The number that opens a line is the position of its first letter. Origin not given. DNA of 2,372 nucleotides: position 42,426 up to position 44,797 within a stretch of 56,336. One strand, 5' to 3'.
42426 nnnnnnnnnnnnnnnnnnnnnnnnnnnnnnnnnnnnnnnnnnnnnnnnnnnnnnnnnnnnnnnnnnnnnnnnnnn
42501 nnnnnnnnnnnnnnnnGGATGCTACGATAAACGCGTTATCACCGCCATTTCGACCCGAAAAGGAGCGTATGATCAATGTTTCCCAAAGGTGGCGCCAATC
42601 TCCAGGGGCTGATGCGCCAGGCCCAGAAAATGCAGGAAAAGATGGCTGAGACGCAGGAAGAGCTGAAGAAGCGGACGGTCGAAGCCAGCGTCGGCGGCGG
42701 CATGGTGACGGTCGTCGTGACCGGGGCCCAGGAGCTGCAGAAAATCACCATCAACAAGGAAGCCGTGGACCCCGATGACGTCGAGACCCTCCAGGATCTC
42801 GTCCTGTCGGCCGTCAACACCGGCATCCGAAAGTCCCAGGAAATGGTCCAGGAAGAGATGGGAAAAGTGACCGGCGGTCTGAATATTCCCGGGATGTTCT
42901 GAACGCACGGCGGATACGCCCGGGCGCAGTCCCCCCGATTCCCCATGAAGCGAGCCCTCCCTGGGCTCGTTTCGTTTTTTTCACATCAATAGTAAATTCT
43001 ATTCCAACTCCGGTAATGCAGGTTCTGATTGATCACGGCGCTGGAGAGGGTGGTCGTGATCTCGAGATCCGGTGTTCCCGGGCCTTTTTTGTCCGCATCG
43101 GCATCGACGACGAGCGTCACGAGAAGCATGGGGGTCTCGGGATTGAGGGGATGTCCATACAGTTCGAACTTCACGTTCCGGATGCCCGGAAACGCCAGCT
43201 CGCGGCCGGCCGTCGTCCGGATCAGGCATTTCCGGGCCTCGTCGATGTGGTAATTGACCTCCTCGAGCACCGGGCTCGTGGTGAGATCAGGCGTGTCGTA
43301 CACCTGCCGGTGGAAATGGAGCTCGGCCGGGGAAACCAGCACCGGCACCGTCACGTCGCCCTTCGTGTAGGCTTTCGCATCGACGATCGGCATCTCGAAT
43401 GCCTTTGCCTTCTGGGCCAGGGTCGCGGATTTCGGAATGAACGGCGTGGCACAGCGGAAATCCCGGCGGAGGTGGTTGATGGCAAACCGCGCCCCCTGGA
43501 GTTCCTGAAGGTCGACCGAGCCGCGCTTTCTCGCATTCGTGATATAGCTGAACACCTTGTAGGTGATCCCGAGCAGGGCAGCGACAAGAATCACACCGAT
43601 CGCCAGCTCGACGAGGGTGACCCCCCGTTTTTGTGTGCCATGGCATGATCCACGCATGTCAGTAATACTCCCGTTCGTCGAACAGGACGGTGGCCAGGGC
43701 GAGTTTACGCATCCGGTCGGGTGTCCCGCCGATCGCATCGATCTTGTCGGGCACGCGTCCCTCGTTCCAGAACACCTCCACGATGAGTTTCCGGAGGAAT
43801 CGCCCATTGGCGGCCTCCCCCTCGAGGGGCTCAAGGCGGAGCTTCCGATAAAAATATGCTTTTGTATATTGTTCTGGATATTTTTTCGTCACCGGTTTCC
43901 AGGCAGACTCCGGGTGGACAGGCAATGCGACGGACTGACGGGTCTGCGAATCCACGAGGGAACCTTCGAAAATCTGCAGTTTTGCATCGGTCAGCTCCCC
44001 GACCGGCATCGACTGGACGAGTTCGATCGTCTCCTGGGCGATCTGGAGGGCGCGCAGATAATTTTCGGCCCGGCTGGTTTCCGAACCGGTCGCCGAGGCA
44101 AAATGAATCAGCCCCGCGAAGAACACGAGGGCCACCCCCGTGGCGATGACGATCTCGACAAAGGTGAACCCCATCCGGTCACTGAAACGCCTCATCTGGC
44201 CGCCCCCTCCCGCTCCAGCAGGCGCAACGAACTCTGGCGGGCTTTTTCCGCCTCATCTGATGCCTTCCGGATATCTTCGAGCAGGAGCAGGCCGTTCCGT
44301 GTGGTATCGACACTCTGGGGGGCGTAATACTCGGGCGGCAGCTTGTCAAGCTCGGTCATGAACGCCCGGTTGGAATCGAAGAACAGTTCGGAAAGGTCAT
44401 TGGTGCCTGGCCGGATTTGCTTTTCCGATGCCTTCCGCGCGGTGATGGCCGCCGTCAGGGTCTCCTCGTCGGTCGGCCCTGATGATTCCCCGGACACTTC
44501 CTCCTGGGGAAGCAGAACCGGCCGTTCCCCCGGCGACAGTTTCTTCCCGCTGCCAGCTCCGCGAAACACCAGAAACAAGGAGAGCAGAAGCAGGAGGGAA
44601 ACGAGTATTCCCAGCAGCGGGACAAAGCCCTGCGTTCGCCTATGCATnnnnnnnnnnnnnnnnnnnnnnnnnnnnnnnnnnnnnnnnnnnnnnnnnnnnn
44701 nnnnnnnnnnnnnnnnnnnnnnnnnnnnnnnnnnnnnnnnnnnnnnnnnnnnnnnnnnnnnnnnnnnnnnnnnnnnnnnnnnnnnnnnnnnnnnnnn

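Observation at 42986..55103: Co-oriented 12-kb cluster joining Ser/Thr phospho-switch, GIDE protein, chaperone-like gene, secreted pore-former-like protein and four prepilins: candidate undescribed filament/effector system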

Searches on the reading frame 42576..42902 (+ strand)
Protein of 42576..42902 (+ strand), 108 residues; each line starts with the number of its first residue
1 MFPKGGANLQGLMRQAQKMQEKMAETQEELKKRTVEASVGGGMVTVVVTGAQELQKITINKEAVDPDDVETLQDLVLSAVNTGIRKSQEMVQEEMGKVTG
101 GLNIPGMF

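Call 8: search_protein_families(library=pfam, proteins=[window:42576-42902:+], max_evalue=0.01)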
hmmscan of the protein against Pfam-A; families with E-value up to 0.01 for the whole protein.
window:42576-42902:+ (108 aa): 1 family
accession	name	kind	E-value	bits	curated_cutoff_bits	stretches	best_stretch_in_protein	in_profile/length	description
PF02575.21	YbaB_DNA_bd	-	3.1e-35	120.7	25.5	1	13-103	1-91/91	YbaB/EbfC DNA-binding family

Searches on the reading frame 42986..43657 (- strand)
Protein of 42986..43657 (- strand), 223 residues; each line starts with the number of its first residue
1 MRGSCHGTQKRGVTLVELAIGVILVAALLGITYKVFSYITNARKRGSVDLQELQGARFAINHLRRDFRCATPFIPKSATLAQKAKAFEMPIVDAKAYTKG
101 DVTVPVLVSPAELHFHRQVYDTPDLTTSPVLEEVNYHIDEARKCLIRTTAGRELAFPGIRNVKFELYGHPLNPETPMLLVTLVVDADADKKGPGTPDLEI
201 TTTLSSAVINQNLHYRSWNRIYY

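Call 8: search_protein_families(library=pfam, proteins=[window:42986-43657:-], max_evalue=0.01)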
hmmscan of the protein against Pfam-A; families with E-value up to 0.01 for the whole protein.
window:42986-43657:- (223 aa): 1 family
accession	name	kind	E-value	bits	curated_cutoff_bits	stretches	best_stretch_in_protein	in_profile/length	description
PF07963.17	N_methyl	-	0.0087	16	21.2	1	10-33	4-27/27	Prokaryotic N-terminal methylation motif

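Call 36: search_solved_structures(query=A3, max_evalue=10)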
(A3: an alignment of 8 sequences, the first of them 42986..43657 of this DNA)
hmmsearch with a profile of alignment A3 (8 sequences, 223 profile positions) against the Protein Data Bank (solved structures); distinct sequences matched with E-value up to 10: 8.
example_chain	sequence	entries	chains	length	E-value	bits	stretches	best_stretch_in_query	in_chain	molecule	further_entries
7tgg_A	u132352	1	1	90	0.0057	19.2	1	6-56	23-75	Geopilin domain 1 protein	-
9laa_A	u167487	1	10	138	0.037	16.6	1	1-36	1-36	Type IV pilin protein PilA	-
9egp_A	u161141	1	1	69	0.067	15.7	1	6-42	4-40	Geopilin domain 1 protein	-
9lab_B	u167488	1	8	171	0.49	12.9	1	8-63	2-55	MSHA major pilin subunit MshA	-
2m7g_A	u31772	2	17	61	0.59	12.6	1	13-56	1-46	Geopilin domain 1 protein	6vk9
7ezb_A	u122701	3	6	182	0.78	12.2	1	112-195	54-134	Thorarchaeota Rab | Chains: A,B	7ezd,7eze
9cuy_c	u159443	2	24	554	0.8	12.2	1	51-75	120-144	Short tail fiber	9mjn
3piw_A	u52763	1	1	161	0.85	12.1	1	100-158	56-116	Type I interferon 2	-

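Call 85: search_protein_families(library=phrogs, proteins=[window:42986-43657:-], max_evalue=0.01)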
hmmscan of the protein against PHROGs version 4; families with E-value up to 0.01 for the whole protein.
window:42986-43657:- (223 aa): 0 families

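Call 88: find_homologous_proteins(query=A3, max_evalue=0.001)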
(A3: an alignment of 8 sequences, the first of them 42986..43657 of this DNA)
Query A3 (8 sequences) (223 aa, profile of the alignment): 178 proteins with E <= 0.001 among 6258 candidates; the best 120 are listed.
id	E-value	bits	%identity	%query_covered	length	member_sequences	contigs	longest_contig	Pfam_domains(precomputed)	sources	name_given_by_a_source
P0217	7.5e-109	380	58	99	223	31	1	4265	PF07963.18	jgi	-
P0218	4.8e-108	378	100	100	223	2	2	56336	-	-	-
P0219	4.8e-108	378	60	93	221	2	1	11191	-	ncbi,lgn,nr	ncbi:MAG: hypothetical protein EOM80_08930 [Erysipelotrichia bacterium]|nr:hypothetical protein [Ery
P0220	1.7e-107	376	58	96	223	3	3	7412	PF07963.18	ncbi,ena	-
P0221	8.2e-106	370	88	98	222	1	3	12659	-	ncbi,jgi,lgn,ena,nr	ncbi:MAG TPA: hypothetical protein PLP29_18875 [Candidatus Ozemobacteraceae bacterium]|nr:hypothetic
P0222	2.7e-105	369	58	98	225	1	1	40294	PF07963.18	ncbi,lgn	-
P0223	4.3e-104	365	58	95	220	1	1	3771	PF07963.18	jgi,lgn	jgi:prepilin-type N-terminal cleavage/methylation domain-containing protein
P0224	4.8e-104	365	59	94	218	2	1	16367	PF07963.18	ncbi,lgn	-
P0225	9.3e-104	364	59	96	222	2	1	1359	-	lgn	-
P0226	1.1e-103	363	57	95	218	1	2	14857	PF07963.18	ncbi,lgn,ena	-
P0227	1.7e-103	363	58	93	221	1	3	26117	PF07963.18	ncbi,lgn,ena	-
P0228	2.0e-103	362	60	93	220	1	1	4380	PF07963.18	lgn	-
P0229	6.5e-103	361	65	100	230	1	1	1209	-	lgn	-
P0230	7.5e-103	361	56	95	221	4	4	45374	PF07963.18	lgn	-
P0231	1.9e-102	359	57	94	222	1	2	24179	-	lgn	-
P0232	3.5e-102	358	61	100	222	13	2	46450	PF11612.15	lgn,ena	-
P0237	5.3e-98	345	55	95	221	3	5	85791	PF07963.18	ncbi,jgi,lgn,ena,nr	ncbi:MAG TPA: prepilin-type N-terminal cleavage/methylation domain-containing protein [Candidatus Ri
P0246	1.5e-92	327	51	95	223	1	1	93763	PF07963.18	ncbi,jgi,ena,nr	ncbi:MAG: hypothetical protein CVV42_11755 [Candidatus Riflebacteria bacterium HGW-Riflebacteria-2]|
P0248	4.5e-91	322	53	95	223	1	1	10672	PF07963.18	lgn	-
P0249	3.8e-90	319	57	100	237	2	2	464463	PF11612.15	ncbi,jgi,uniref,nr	ncbi:MAG: hypothetical protein OZSIB_0686 [Candidatus Ozemobacter sibiricus]|jgi:type II secretory p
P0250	2.5e-89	316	50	96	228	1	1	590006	PF07963.18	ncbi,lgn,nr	ncbi:MAG: hypothetical protein GQF41_0041 [Candidatus Rifleibacterium amylolyticum]|nr:MAG: hypothet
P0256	1.2e-82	295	50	95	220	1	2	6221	PF07963.18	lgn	-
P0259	1.1e-81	291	52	95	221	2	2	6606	PF07963.18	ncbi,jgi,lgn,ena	-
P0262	1.6e-80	288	49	95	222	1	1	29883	PF07963.18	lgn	-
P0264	3.4e-73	264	45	94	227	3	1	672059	PF07963.18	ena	-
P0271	5.7e-66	240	33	94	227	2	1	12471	PF07963.18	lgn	-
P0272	5.7e-65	237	31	94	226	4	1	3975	PF07963.18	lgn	-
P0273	8.3e-65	236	33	94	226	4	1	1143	PF07963.18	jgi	jgi:prepilin-type N-terminal cleavage/methylation domain-containing protein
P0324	5.5e-56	207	28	94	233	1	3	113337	PF07963.18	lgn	-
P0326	7.3e-56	207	35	78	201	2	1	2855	PF07963.18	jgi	jgi:type II secretory pathway component PulJ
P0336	3.3e-55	205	28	94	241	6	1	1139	PF07963.18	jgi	jgi:type II secretory pathway component PulJ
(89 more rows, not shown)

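Call 89: find_encoding_contigs(protein=P0249, flank=10000, max_places=1)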
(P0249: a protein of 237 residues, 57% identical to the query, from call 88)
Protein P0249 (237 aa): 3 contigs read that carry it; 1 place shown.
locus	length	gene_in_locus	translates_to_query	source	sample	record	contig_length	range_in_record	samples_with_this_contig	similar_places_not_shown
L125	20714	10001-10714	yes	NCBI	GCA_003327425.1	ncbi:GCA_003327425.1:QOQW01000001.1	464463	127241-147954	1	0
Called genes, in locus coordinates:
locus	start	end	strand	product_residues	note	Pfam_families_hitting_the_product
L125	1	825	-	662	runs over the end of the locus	PF13620:CarboxypepD_reg (weak), PF00041:fn3 (weak), PF16656:Pur_ac_phosph_N, PF28492:Beta_helix_4 (weak), PF05048:NosD, PF13229:Beta_helix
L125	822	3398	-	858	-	-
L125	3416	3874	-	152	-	PF00293:NUDIX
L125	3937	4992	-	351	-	PF03705:CheR_N (weak), PF01739:CheR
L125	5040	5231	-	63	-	-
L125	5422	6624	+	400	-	-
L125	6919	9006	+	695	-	-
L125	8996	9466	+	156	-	-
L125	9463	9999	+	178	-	-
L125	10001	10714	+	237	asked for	PF11612:T2SSJ (faint)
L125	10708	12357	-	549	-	-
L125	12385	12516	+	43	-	-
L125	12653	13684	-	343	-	PF00535:Glycos_transf_2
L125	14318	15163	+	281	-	PF09594:GT87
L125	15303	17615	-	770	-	-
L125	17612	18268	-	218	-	-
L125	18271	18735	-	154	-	-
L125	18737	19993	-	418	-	PF07075:NamZ_N, PF20732:NamZ_C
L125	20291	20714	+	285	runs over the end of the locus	PF01875:Memo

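Call 90: find_encoding_contigs(protein=P0250, flank=10000, max_places=1)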
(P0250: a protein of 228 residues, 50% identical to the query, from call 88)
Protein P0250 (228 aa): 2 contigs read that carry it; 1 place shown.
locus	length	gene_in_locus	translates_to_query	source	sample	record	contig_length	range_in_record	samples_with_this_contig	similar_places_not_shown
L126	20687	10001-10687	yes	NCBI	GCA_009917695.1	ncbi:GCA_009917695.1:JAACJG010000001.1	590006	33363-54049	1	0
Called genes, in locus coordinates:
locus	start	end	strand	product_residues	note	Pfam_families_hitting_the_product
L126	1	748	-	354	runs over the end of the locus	PF13428:TPR_14 (faint), PF00515:TPR_1 (faint), PF07719:TPR_2 (faint), PF13181:TPR_8 (faint), PF13414:TPR_11 (faint), PF13432:TPR_16 (weak), PF14559:TPR_19 (faint), PF13431:TPR_17 (weak)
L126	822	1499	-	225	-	PF01551:Peptidase_M23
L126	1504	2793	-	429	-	PF07498:Rho_N, PF07497:Rho_RNA_bind, PF00006:ATP-synt_ab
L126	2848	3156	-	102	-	PF10135:Rod-binding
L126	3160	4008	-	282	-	PF25062:ARM_TT21_N (weak), PF13414:TPR_11 (weak), PF13424:TPR_12 (weak), PF00515:TPR_1 (weak), PF07719:TPR_2 (weak), PF13431:TPR_17 (weak), PF00515:TPR_1 (weak), PF14559:TPR_19, +27 more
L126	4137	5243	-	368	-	PF02119:FlgI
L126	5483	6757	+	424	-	-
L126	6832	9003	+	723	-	-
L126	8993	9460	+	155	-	-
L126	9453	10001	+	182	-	-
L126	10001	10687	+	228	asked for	PF07963:N_methyl (weak)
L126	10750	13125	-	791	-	PF13472:Lipase_GDSL_2 (faint), PF13424:TPR_12 (faint), PF00515:TPR_1 (faint), PF07719:TPR_2 (faint), PF13174:TPR_6 (faint), PF13176:TPR_7 (faint), PF14559:TPR_19 (weak), PF13432:TPR_16 (weak), +4 more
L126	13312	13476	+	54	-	-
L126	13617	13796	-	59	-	PF19451:DUF5989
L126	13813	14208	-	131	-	PF19588:SxtJ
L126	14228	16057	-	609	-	PF02543:Carbam_trans_N, PF16861:Carbam_trans_C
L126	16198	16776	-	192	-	PF02107:FlgH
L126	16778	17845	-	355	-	PF13144:ChapFlgA (weak)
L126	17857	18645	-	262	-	PF00460:Flg_bb_rod (weak), PF22692:LlgE_F_G_D1, PF06429:Flg_bbr_C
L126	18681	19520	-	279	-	PF00460:Flg_bb_rod, PF22692:LlgE_F_G_D1 (weak), PF06429:Flg_bbr_C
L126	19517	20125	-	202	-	PF04417:DUF501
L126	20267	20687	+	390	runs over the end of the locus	PF01264:Chorismate_synt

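Call 94: search_protein_families(library=pfam, proteins=[L125:9463-9999:+, L126:9453-10001:+, L125:5422-6624:+, L126:5483-6757:+], max_evalue=0.1)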
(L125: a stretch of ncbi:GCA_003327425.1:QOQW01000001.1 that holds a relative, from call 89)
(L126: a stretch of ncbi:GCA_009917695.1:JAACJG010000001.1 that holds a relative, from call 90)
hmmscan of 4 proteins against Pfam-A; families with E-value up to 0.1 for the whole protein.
L125:9463-9999:+ (178 aa): 1 family
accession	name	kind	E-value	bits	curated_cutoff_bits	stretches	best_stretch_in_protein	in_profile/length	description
PF07963.17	N_methyl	-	0.00057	19.8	21.2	1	5-30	2-27/27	Prokaryotic N-terminal methylation motif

L126:9453-10001:+ (182 aa): 1 family
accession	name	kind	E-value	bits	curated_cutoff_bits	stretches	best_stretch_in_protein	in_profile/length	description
PF07963.17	N_methyl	-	0.087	12.9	21.2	0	11-33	4-26/27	Prokaryotic N-terminal methylation motif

L125:5422-6624:+ (400 aa): 0 families

L126:5483-6757:+ (424 aa): 2 families
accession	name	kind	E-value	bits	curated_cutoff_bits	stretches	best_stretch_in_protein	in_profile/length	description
PF13166.12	AAA_13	-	0.039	13.1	36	1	124-190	406-469/713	AAA domain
PF01956.21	EMC3_TMCO1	-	0.061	13.5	27.1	0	129-191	41-87/169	Integral membrane protein EMC3/TMCO1-like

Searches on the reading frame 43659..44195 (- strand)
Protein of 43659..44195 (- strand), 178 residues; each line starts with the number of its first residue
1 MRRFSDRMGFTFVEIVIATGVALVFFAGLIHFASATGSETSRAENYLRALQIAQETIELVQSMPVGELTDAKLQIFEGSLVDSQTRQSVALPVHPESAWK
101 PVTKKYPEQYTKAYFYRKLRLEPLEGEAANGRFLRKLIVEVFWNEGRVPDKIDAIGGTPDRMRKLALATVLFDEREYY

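Call 8: search_protein_families(library=pfam, proteins=[window:43659-44195:-], max_evalue=0.01)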
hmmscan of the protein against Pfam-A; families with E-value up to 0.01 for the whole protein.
window:43659-44195:- (178 aa): 0 families

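Call 37: search_solved_structures(query=A4, max_evalue=10)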
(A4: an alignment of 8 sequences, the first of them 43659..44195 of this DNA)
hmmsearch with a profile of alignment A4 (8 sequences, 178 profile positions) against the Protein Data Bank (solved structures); distinct sequences matched with E-value up to 10: 3.
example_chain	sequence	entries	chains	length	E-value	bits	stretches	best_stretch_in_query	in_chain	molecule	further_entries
7tgg_A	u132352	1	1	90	0.14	14.9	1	3-56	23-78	Geopilin domain 1 protein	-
3pin_A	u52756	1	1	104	0.67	12.7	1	95-147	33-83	Thioredoxin-2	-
4dss_B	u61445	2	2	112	0.78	12.5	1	95-147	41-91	Thioredoxin-2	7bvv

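Call 85: search_protein_families(library=phrogs, proteins=[window:43659-44195:-], max_evalue=0.01)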
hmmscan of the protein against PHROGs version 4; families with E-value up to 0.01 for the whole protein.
window:43659-44195:- (178 aa): 0 families

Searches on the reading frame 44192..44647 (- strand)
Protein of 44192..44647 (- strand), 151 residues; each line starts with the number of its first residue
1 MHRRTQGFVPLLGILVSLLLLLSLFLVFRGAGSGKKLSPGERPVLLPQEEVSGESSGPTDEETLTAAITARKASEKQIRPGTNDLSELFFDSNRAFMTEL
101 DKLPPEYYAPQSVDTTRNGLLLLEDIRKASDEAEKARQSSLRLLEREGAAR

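Call 5: search_protein_families(library=pfam, proteins=[window:44192-44647:-], max_evalue=0.1)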
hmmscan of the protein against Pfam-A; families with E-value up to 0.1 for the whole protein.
window:44192-44647:- (151 aa): 0 families

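Call 6: search_protein_families(library=ncbifam, proteins=[window:44192-44647:-], max_evalue=0.1)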
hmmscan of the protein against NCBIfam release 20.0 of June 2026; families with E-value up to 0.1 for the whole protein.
window:44192-44647:- (151 aa): 0 families

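Call 79: search_protein_families(library=padloc, proteins=[window:44192-44647:-], max_evalue=0.001)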
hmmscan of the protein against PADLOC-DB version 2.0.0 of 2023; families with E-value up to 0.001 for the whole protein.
window:44192-44647:- (151 aa): 0 families

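Call 85: search_protein_families(library=phrogs, proteins=[window:44192-44647:-], max_evalue=0.01)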
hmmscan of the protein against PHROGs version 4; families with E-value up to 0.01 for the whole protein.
window:44192-44647:- (151 aa): 0 families
